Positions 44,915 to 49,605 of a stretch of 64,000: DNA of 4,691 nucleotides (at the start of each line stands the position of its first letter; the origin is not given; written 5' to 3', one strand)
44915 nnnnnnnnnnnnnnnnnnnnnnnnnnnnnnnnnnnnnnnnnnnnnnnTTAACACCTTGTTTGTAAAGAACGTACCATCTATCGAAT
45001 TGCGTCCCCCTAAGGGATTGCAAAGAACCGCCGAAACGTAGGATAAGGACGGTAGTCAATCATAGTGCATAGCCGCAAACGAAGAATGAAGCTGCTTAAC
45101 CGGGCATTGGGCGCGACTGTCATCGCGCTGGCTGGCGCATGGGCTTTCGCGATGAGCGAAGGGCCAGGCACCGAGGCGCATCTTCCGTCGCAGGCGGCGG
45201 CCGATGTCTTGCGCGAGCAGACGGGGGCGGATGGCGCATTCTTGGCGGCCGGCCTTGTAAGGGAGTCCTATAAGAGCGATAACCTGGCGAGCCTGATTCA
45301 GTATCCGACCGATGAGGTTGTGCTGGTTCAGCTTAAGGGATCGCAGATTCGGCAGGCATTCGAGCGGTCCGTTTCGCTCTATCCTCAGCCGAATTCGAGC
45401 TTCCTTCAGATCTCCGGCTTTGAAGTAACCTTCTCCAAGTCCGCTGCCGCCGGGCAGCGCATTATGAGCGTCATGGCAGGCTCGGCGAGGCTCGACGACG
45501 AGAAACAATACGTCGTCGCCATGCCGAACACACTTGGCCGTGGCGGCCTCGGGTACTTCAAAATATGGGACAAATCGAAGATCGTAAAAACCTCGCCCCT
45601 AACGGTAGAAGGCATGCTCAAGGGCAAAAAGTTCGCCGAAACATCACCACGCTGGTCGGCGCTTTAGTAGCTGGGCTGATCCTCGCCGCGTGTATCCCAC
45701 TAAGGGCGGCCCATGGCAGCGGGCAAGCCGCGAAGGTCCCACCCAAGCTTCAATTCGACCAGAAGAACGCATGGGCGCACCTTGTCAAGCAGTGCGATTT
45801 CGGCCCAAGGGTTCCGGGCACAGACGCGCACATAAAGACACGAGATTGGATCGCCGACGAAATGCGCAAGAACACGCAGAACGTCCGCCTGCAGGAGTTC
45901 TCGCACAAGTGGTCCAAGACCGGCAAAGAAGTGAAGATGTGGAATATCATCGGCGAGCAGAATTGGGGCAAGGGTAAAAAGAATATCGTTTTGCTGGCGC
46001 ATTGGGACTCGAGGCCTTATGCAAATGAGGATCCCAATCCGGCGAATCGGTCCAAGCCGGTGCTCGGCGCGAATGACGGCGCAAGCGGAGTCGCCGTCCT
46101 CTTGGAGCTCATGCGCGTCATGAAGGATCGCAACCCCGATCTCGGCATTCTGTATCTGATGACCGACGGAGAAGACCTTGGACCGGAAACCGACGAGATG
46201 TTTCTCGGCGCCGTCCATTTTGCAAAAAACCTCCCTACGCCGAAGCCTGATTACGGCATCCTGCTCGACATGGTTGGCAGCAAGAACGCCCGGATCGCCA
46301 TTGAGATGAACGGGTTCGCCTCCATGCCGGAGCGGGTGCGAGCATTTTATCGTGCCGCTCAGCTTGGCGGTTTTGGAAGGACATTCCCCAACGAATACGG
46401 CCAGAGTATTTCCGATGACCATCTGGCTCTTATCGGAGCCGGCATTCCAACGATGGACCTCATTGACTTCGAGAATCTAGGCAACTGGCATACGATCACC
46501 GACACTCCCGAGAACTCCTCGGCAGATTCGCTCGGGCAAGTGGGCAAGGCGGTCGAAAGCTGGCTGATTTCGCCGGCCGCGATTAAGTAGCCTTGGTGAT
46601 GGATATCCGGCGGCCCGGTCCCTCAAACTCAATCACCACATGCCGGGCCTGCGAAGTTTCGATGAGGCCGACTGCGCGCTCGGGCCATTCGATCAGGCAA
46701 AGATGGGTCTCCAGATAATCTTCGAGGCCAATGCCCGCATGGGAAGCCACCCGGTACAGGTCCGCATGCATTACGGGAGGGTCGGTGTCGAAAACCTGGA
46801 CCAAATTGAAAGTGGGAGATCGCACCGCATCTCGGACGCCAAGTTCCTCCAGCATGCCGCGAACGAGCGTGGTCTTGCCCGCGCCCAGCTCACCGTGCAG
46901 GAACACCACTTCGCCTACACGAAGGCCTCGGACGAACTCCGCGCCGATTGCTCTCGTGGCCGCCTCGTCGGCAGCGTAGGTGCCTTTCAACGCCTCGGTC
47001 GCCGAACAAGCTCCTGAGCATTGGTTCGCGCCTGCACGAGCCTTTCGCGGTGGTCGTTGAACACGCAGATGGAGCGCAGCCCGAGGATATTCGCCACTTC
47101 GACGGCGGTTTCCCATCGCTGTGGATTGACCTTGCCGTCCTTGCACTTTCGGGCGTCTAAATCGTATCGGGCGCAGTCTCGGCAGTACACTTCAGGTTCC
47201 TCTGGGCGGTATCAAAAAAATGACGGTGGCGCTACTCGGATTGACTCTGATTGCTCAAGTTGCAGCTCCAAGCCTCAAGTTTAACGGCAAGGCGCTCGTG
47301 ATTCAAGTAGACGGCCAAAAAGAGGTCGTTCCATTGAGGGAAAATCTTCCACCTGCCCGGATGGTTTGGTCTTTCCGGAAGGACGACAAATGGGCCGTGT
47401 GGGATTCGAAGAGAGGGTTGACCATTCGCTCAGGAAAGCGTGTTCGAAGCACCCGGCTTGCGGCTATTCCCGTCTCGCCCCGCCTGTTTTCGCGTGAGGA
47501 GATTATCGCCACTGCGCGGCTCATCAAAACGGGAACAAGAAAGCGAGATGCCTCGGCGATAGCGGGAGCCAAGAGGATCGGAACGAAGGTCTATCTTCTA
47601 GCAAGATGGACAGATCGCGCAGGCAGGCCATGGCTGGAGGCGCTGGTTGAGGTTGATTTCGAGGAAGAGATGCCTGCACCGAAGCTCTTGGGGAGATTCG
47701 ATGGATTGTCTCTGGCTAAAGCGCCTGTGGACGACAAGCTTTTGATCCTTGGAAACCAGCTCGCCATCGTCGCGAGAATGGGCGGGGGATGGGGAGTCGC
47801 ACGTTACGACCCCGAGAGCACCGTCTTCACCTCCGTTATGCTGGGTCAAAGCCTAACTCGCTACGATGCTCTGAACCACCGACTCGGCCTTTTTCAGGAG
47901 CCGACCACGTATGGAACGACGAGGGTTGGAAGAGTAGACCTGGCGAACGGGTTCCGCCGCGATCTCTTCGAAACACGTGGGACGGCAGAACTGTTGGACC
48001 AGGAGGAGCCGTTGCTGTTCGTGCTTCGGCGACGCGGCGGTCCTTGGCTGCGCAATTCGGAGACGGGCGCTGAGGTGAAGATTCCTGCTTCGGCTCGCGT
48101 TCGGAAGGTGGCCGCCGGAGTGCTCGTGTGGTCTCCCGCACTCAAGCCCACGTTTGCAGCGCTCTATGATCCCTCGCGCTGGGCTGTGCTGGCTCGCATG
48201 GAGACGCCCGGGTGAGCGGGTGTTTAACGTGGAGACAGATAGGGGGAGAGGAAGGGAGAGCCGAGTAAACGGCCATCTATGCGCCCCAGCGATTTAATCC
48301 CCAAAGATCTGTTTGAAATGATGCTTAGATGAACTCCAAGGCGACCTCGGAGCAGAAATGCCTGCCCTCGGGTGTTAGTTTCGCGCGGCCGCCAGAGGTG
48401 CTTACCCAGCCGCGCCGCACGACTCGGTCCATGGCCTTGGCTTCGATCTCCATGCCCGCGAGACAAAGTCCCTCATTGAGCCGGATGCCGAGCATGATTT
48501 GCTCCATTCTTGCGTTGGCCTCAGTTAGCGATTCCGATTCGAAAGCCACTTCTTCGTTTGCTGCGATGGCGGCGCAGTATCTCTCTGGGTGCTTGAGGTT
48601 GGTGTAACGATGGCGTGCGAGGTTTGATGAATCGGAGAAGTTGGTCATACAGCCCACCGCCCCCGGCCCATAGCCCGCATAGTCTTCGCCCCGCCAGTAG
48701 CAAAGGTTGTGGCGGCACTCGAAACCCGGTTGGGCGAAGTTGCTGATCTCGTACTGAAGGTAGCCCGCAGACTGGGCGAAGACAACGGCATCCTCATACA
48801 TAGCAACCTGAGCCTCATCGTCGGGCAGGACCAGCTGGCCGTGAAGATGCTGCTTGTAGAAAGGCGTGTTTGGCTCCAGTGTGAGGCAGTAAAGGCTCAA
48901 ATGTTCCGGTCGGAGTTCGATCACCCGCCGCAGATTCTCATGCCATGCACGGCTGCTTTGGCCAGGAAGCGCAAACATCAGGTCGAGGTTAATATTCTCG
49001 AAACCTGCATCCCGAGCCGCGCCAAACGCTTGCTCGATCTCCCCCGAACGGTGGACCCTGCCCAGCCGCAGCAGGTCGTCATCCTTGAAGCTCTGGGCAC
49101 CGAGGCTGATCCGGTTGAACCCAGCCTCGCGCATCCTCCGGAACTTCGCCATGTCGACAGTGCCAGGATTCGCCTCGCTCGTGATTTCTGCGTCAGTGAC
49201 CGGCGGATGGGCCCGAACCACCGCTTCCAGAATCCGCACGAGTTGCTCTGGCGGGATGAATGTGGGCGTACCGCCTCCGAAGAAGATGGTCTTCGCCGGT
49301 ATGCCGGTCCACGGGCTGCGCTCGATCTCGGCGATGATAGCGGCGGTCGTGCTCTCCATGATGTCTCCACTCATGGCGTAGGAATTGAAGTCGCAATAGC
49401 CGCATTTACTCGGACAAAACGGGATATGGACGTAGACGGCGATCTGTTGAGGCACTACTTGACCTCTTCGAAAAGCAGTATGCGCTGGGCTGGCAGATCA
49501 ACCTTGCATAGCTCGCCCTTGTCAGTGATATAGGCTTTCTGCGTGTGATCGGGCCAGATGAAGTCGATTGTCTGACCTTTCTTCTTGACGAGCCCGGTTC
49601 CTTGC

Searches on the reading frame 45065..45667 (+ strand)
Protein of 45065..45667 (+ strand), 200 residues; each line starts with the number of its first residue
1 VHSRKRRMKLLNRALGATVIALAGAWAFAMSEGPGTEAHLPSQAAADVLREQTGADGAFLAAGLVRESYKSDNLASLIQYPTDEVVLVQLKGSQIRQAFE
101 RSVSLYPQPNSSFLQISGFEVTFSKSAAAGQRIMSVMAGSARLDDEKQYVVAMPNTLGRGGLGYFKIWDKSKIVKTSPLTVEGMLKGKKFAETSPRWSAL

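Call 9: search_protein_families(library=pfam, proteins=[window:45065-45667:+], max_evalue=0.001)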
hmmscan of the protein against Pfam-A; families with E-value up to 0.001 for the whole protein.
window:45065-45667:+ (200 aa): 1 family
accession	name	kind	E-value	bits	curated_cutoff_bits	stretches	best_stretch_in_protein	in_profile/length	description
PF02872.23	5_nucleotid_C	-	1.3e-21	77.8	23.6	1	44-164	27-153/158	5'-nucleotidase, C-terminal domain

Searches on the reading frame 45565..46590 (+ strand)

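Call 9: search_protein_families(library=pfam, proteins=[window:45565-46590:+], max_evalue=0.001)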
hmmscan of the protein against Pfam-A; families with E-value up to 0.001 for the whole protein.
window:45565-46590:+ (341 aa): 1 family
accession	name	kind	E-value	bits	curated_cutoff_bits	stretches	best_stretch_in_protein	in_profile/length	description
PF04389.22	Peptidase_M28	-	1.6e-31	110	21.3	1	127-331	1-190/193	Peptidase family M28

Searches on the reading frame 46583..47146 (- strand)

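Call 9: search_protein_families(library=pfam, proteins=[window:46583-47146:-], max_evalue=0.001)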
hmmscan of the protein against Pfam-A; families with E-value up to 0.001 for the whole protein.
window:46583-47146:- (187 aa): 1 family
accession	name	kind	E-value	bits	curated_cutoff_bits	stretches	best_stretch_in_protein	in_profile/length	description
PF02367.23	TsaE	-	4.9e-33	114.3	26.6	1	59-173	2-117/128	Threonylcarbamoyl adenosine biosynthesis protein TsaE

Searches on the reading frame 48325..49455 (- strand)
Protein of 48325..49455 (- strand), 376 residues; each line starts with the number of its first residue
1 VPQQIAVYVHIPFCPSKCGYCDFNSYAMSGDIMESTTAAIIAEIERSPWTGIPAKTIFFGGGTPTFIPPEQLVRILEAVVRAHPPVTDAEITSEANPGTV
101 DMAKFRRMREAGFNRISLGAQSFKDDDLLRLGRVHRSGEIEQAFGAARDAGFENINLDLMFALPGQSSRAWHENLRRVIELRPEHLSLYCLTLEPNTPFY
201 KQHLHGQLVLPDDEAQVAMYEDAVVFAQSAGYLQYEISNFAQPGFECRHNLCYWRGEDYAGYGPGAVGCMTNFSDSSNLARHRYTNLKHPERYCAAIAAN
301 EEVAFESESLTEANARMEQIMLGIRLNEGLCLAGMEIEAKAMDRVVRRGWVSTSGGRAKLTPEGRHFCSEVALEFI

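Call 75: search_protein_families(library=pfam, proteins=[window:48325-49455:-], max_evalue=0.0001)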
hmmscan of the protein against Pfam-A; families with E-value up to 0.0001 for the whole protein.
window:48325-49455:- (376 aa): 1 family
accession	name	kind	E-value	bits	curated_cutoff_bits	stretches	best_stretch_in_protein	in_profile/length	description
PF04055.27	Radical_SAM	-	6.4e-24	85.4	29.5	1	8-173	1-161/166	Radical SAM superfamily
